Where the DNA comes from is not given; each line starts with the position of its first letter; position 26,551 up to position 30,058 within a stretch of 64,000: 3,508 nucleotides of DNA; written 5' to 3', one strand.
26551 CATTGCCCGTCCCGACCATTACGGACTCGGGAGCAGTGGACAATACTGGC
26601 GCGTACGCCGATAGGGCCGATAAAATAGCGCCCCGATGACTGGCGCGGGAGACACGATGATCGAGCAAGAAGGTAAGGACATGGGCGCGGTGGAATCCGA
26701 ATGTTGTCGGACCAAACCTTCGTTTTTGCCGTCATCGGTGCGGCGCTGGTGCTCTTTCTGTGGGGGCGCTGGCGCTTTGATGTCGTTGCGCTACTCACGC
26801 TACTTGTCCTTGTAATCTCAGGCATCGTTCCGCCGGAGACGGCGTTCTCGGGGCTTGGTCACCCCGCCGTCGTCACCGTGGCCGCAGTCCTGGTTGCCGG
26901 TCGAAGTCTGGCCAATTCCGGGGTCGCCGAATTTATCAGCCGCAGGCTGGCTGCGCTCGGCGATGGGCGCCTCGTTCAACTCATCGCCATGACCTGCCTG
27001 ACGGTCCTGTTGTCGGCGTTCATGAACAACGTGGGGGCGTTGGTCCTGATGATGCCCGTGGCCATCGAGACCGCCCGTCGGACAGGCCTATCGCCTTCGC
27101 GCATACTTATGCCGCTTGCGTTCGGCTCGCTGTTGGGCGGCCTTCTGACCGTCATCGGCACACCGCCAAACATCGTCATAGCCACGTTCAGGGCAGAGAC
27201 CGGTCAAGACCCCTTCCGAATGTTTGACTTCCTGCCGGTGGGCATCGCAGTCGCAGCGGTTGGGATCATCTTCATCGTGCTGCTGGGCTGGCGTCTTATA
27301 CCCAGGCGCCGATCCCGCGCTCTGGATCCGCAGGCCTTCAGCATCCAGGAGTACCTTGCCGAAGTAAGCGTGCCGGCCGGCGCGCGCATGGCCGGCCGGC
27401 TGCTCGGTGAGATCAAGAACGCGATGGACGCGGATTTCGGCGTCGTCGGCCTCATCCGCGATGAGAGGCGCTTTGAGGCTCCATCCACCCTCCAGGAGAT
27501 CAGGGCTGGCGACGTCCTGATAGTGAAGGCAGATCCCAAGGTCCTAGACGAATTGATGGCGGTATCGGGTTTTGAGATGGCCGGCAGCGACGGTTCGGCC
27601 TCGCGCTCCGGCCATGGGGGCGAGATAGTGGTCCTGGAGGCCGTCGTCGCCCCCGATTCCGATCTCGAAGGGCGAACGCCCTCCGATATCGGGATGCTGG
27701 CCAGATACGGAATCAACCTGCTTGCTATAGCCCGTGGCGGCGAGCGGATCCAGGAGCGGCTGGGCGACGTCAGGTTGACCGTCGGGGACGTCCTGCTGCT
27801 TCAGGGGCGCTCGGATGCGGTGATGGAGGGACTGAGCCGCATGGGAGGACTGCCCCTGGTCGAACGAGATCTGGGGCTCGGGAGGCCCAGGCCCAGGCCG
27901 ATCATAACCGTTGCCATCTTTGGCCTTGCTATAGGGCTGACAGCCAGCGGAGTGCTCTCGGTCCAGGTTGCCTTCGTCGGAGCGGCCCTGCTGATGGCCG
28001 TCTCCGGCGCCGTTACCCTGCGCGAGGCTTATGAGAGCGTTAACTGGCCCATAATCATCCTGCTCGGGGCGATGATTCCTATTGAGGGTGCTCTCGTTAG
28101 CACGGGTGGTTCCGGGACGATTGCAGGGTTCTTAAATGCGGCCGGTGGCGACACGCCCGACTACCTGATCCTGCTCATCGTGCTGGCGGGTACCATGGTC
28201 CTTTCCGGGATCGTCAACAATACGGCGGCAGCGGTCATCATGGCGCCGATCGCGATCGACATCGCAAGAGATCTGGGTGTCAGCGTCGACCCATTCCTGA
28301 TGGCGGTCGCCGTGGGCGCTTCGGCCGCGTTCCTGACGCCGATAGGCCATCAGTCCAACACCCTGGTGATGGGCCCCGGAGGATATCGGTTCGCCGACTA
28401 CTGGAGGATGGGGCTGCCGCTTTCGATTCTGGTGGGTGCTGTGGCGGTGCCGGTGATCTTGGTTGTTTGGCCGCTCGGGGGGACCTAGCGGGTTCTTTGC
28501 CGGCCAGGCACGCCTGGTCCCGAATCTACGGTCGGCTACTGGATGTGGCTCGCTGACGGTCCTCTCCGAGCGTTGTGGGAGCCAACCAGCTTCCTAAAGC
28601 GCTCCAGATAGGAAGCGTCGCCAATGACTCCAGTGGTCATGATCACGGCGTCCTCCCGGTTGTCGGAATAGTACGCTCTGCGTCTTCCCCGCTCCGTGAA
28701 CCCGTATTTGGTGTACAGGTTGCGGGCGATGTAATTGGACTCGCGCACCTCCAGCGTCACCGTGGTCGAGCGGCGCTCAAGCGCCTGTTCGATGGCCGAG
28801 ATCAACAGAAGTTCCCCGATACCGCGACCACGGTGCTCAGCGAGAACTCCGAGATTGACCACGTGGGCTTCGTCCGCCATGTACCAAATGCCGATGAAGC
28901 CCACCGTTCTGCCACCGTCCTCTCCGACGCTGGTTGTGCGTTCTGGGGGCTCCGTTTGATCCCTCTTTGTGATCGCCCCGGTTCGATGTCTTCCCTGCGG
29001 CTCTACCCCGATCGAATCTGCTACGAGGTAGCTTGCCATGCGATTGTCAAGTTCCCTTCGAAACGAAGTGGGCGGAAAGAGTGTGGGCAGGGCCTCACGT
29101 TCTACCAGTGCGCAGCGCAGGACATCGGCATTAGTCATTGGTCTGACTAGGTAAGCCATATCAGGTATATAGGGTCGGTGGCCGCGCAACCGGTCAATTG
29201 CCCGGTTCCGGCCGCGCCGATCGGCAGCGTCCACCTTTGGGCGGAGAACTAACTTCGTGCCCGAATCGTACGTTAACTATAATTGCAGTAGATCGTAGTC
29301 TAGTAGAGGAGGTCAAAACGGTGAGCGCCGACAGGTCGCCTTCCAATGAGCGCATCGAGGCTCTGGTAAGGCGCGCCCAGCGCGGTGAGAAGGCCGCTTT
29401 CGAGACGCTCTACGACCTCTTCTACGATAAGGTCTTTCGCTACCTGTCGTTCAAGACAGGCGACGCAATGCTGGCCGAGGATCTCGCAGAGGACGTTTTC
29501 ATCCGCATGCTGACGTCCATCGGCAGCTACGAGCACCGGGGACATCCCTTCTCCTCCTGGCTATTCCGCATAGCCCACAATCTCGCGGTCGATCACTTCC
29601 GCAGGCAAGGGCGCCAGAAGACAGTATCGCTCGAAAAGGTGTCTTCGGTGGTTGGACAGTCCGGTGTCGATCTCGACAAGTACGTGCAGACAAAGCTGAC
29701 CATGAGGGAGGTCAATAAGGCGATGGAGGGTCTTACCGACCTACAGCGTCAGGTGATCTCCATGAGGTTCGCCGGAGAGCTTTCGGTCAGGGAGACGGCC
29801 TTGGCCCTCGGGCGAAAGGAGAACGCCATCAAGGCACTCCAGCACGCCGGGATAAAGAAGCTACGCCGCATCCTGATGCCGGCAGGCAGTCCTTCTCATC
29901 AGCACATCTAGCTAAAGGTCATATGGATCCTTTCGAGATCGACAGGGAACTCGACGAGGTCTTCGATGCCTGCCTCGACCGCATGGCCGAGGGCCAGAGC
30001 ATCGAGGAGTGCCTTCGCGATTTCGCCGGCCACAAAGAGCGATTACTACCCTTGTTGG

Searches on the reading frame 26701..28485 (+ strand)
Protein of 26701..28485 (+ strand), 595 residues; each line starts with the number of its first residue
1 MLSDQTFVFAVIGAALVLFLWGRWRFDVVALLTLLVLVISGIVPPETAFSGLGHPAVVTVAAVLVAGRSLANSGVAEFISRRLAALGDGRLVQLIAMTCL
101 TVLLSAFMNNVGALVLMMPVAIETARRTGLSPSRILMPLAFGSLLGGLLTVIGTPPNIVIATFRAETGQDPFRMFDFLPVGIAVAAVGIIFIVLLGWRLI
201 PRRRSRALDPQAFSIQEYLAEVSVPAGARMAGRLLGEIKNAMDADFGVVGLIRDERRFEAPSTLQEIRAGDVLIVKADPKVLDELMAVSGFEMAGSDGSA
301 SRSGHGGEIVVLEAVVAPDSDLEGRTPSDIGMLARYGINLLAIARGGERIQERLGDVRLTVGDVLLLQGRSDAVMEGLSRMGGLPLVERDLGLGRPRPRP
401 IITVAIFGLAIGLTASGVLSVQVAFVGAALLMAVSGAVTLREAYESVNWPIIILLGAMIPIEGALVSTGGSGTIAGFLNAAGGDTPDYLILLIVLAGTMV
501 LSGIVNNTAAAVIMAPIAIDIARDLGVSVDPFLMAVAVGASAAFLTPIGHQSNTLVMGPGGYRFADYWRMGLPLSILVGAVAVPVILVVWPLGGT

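Call 21: search_protein_families(library=pfam, proteins=[window:26701-28485:+], max_evalue=0.0001)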
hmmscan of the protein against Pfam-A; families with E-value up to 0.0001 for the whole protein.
window:26701-28485:+ (595 aa): 4 families
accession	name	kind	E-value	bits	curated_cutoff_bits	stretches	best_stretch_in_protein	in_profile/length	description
PF03600.22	CitMHS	-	2.8e-85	286.8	31.9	2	16-484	1-280/336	Citrate transporter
PF02080.26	TrkA_C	-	9e-19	67.6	27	2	312-375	2-64/71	TrkA-C domain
PF00939.25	Na_sulph_symp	-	5.6e-17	62.3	27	2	418-591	291-467/472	Sodium:sulfate symporter transmembrane region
PF06808.19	DctM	-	4.7e-05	22.8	23.8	0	404-547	218-369/413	Tripartite ATP-independent periplasmic transporter, DctM component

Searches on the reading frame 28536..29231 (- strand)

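Call 21: search_protein_families(library=pfam, proteins=[window:28536-29231:-], max_evalue=0.0001)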
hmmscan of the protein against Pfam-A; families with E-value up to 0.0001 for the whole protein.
window:28536-29231:- (231 aa): 5 families
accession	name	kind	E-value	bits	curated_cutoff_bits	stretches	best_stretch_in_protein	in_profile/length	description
PF00583.31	Acetyltransf_1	-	1.2e-16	61.5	20.7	1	89-178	24-116/116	Acetyltransferase (GNAT) family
PF13508.13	Acetyltransf_7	-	1.7e-13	51.1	27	1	100-180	5-84/84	Acetyltransferase (GNAT) domain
PF13673.13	Acetyltransf_10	-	3.2e-11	43.7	23.6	1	98-184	31-113/128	Acetyltransferase (GNAT) domain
PF08445.16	FR47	-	1.1e-08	35.4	22.1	1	124-181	24-80/86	FR47-like protein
PF13302.13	Acetyltransf_3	-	4.2e-05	24.7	25.4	1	100-179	56-138/138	Acetyltransferase (GNAT) domain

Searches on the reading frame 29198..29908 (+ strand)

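Call 21: search_protein_families(library=pfam, proteins=[window:29198-29908:+], max_evalue=0.0001)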
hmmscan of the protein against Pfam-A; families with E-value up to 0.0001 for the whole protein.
window:29198-29908:+ (237 aa): 4 families
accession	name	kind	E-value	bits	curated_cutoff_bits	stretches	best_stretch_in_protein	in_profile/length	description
PF04542.20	Sigma70_r2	-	2.4e-17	62.9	24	1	71-139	1-70/71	Sigma-70 region 2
PF04545.22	Sigma70_r4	-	9.7e-10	38.3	24.1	1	175-223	1-49/50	Sigma-70, region 4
PF08281.18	Sigma70_r4_2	-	4.7e-08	33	25.7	1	171-222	3-54/54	Sigma-70, region 4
PF07638.17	Sigma70_ECF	-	1.7e-05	25.2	21.1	1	52-212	3-169/185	ECF sigma factor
